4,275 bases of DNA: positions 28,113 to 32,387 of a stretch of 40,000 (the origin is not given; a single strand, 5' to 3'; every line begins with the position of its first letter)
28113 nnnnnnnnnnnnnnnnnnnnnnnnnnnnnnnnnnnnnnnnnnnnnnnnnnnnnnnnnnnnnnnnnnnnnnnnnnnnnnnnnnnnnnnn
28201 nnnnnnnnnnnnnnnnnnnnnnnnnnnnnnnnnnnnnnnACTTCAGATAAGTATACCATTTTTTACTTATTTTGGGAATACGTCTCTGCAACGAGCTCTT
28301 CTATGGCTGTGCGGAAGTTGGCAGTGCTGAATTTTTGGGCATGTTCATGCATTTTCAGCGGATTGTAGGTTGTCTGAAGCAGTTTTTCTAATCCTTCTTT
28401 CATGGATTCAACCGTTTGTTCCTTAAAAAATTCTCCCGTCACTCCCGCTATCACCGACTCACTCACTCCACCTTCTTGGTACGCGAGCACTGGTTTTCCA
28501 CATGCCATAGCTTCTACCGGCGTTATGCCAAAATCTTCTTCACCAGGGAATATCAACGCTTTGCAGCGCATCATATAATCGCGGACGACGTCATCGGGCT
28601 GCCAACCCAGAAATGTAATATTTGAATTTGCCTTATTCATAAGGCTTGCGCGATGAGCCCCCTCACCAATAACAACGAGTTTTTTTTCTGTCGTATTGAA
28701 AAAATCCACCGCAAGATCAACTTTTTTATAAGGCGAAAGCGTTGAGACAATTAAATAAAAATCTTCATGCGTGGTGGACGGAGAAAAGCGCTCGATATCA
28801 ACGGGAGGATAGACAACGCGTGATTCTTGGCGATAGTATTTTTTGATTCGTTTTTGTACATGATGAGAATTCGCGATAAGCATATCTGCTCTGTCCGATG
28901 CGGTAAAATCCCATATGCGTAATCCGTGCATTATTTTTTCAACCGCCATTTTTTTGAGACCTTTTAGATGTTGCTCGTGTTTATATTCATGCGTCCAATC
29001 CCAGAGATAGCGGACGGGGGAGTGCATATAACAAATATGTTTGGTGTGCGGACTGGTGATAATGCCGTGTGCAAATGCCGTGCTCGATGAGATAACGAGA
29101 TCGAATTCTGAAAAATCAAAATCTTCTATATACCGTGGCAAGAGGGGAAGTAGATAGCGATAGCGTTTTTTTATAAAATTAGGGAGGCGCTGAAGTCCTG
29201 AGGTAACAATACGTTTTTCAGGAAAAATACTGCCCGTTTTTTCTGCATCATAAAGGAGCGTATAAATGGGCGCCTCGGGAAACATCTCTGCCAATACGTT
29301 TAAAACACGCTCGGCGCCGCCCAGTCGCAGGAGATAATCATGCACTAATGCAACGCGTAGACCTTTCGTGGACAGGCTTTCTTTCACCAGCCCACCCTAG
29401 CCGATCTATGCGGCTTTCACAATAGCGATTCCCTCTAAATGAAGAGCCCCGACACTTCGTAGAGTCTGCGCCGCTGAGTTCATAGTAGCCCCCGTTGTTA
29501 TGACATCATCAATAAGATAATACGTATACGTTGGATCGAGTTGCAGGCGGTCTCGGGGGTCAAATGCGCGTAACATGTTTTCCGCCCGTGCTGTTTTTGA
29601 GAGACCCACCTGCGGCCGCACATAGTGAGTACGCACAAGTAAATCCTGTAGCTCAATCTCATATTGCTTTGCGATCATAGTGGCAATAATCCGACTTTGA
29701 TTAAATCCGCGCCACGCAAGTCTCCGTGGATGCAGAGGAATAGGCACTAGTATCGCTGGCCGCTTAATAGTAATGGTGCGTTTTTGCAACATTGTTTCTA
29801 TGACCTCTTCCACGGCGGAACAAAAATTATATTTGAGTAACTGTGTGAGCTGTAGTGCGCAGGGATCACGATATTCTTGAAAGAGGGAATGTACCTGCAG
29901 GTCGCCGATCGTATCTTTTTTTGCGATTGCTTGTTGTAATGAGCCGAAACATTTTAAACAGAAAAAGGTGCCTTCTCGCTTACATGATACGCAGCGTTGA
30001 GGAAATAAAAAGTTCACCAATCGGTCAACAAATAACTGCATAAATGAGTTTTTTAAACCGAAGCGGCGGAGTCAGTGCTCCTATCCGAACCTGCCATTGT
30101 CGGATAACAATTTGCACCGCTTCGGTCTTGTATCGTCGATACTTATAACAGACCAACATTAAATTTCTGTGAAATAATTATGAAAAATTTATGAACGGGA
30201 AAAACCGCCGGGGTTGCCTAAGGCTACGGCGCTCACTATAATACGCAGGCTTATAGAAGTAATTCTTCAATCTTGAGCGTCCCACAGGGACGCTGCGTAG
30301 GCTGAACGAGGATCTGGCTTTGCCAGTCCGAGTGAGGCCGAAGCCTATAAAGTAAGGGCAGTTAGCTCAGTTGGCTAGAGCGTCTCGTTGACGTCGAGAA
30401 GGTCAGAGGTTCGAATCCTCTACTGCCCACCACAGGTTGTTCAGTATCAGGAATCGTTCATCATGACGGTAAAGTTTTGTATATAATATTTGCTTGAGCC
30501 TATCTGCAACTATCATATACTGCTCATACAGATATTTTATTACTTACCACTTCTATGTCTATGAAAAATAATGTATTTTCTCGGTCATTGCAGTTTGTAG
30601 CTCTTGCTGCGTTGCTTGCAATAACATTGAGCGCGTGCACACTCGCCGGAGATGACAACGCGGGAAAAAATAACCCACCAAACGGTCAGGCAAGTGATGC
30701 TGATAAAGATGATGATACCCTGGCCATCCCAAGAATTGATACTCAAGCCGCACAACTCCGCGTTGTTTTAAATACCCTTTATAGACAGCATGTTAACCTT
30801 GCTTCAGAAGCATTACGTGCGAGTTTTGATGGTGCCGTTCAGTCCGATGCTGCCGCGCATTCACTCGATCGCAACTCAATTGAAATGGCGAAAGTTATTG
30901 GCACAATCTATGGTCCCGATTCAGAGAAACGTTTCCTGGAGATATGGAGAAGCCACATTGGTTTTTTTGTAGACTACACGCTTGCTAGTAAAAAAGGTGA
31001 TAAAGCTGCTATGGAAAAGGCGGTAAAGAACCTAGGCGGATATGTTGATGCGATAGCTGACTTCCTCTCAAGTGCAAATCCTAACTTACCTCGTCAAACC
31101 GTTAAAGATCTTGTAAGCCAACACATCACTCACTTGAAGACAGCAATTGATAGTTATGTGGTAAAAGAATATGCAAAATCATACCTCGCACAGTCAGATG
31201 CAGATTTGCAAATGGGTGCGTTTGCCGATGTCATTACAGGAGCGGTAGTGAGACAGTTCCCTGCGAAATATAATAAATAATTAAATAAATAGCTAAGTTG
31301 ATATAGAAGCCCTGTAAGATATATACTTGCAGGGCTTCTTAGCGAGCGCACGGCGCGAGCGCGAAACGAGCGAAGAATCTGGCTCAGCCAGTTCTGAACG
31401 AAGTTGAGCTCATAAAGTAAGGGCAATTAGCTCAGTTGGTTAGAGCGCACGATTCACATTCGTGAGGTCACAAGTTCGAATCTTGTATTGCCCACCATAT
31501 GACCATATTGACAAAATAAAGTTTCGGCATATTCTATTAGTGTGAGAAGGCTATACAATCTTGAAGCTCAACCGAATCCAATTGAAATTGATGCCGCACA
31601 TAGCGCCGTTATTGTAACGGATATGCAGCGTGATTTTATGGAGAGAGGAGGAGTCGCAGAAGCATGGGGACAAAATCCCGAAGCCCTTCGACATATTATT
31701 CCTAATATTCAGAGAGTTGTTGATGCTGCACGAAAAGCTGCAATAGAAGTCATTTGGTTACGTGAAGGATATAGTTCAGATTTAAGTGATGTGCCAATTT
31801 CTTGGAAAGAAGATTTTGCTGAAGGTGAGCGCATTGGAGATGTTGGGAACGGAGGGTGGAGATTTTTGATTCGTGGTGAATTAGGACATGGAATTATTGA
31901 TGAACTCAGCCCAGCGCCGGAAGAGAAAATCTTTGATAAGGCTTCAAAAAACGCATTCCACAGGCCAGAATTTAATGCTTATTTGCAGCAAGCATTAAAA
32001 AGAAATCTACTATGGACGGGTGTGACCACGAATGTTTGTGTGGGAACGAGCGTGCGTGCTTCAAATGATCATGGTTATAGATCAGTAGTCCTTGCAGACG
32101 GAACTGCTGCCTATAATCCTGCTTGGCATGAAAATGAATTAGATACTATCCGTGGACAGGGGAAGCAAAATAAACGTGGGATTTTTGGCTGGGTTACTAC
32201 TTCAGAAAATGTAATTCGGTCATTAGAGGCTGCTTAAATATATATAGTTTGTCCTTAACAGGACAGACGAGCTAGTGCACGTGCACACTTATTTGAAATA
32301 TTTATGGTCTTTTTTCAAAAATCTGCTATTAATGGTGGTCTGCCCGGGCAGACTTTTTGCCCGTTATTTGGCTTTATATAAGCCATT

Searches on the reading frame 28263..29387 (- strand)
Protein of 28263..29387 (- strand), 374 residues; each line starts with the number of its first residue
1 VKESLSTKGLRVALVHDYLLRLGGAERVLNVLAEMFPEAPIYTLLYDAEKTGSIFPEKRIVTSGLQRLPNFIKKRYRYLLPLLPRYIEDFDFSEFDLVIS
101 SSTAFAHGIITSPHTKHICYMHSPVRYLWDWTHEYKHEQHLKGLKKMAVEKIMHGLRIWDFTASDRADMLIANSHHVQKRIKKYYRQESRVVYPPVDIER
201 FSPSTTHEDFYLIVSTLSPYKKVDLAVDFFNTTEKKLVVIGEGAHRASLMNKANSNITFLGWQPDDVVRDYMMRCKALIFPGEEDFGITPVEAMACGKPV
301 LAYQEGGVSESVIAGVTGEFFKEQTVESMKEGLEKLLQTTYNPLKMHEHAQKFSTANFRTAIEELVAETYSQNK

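Call 9: search_protein_families(library=pfam, proteins=[window:28263-29387:-], max_evalue=0.001)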
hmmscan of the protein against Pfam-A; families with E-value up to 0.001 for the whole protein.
window:28263-29387:- (374 aa): 4 families
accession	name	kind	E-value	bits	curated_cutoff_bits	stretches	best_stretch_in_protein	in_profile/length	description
PF00534.26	Glycos_transf_1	-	3e-26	92.4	26.4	1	204-352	11-171/172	Glycosyl transferases group 1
PF13692.12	Glyco_trans_1_4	-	7.2e-20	72.1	27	1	212-338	5-141/142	Glycosyl transferases group 1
PF13439.12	Glyco_transf_4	-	1.8e-12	48.1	28.5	1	23-200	2-170/170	Glycosyltransferase Family 4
PF20706.3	GT4-conflict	-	0.00012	21.6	26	1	245-331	248-339/385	Family 4 Glycosyltransferase in conflict systems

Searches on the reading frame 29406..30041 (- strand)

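Call 9: search_protein_families(library=pfam, proteins=[window:29406-30041:-], max_evalue=0.001)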
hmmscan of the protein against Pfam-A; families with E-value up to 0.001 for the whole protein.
window:29406-30041:- (211 aa): 2 families
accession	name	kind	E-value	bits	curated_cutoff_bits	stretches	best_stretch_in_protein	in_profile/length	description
PF18912.6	DZR_2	-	0.00025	21.3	27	1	8-37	1-33/56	Double zinc ribbon domain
PF00156.33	Pribosyltran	-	0.00071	19.4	26.3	1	119-201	43-117/158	Phosphoribosyl transferase domain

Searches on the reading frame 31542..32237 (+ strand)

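Call 10: search_protein_families(library=pfam, proteins=[window:31542-32237:+], max_evalue=0.001)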
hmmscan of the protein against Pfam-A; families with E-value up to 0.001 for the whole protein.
window:31542-32237:+ (231 aa): 1 family
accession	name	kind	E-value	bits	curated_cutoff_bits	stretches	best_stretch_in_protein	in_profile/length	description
PF00857.26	Isochorismatase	-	2.8e-34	119.1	27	1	21-221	1-173/175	Isochorismatase domain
